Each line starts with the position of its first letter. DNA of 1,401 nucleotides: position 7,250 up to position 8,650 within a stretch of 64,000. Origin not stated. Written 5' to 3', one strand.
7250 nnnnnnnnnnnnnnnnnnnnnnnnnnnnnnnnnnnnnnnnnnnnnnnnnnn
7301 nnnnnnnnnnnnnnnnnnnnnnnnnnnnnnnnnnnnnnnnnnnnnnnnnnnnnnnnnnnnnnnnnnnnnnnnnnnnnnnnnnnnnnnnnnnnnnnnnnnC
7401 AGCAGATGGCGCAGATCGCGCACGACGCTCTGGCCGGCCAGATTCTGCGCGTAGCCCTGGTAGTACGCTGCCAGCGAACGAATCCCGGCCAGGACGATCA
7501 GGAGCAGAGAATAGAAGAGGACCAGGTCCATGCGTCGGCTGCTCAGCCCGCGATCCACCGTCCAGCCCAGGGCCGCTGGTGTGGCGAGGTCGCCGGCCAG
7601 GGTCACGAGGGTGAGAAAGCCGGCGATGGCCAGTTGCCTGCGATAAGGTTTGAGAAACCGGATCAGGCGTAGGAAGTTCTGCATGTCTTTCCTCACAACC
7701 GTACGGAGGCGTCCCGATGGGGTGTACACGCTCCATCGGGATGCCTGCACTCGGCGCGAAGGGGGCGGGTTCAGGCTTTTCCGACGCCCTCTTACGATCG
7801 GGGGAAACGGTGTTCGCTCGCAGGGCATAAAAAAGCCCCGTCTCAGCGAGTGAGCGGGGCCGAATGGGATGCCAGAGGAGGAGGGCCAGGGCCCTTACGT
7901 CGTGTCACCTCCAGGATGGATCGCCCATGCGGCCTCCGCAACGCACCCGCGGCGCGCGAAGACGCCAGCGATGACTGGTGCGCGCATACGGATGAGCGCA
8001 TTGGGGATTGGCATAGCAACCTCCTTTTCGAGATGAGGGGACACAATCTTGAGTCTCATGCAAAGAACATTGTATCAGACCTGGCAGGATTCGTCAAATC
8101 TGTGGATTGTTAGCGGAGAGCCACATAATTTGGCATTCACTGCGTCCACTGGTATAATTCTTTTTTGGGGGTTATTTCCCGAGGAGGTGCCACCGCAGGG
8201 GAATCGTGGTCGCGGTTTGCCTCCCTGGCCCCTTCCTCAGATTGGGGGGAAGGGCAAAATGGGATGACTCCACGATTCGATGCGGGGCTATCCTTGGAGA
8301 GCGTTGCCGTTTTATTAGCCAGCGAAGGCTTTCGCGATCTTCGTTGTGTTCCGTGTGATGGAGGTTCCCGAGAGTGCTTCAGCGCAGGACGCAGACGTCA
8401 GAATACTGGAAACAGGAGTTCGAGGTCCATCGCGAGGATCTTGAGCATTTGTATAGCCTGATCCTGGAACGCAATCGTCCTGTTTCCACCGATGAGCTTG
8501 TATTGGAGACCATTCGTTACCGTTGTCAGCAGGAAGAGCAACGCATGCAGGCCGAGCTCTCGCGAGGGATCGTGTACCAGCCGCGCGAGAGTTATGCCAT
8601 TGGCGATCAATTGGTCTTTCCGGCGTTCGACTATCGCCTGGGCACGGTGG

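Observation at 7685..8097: Complete leader-peptide attenuator upstream of a heterodimeric ABC exporter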

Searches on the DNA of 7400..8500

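Call 4: search_rna_families(source=window, start=7400, end=8500, threshold=evalue, max_evalue=10)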
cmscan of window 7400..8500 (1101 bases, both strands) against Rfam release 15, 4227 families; matches with E-value up to 10: 6.
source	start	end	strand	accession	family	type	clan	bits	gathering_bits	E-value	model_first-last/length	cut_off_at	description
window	7827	7953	-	RF02230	sX11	Gene; sRNA;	-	19.8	70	0.39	1-138/138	no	Proteobacterial sRNA sX11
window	7827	7888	-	RF02278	Betaproteobacteria_toxic_sRNA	Gene; sRNA;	-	17.6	50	1.1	1-64/64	no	Betaproteobacteria toxic small RNA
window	7498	7549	-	RF01151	snoU82P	Gene; snRNA; snoRNA; CD-box;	-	16.5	42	0.17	1-55/55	no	Small nucleolar RNA U82P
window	7820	7893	-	RF00519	suhB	Gene; sRNA;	CL00108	14.9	41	4.1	1-77/77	no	Makes More Granules Regulator RNA (mmgR)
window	7827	7892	-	RF02837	anti-hemB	Gene; sRNA;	-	14.1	49.5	2.7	1-81/81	no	Burkholderia RNA 7 (anti-hemB)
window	7827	7888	-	RF02399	NsiR1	Gene; sRNA;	-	14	39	9.9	1-60/60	no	Nitrogen stress-induced RNA 1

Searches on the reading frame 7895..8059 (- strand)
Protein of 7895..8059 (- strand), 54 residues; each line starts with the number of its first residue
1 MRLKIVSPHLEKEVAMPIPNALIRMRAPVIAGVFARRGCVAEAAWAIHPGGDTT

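Call 5: search_protein_families(library=pfam, proteins=[window:7895-8059:-])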
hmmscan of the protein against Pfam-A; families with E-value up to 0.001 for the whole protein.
window:7895-8059:- (54 aa): 0 families

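Call 34: find_homologous_proteins(query=window:7898-8059:-, max_evalue=10)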
Query window:7898-8059:-: no candidate shares three 5-residue words with the query. No homologue found.
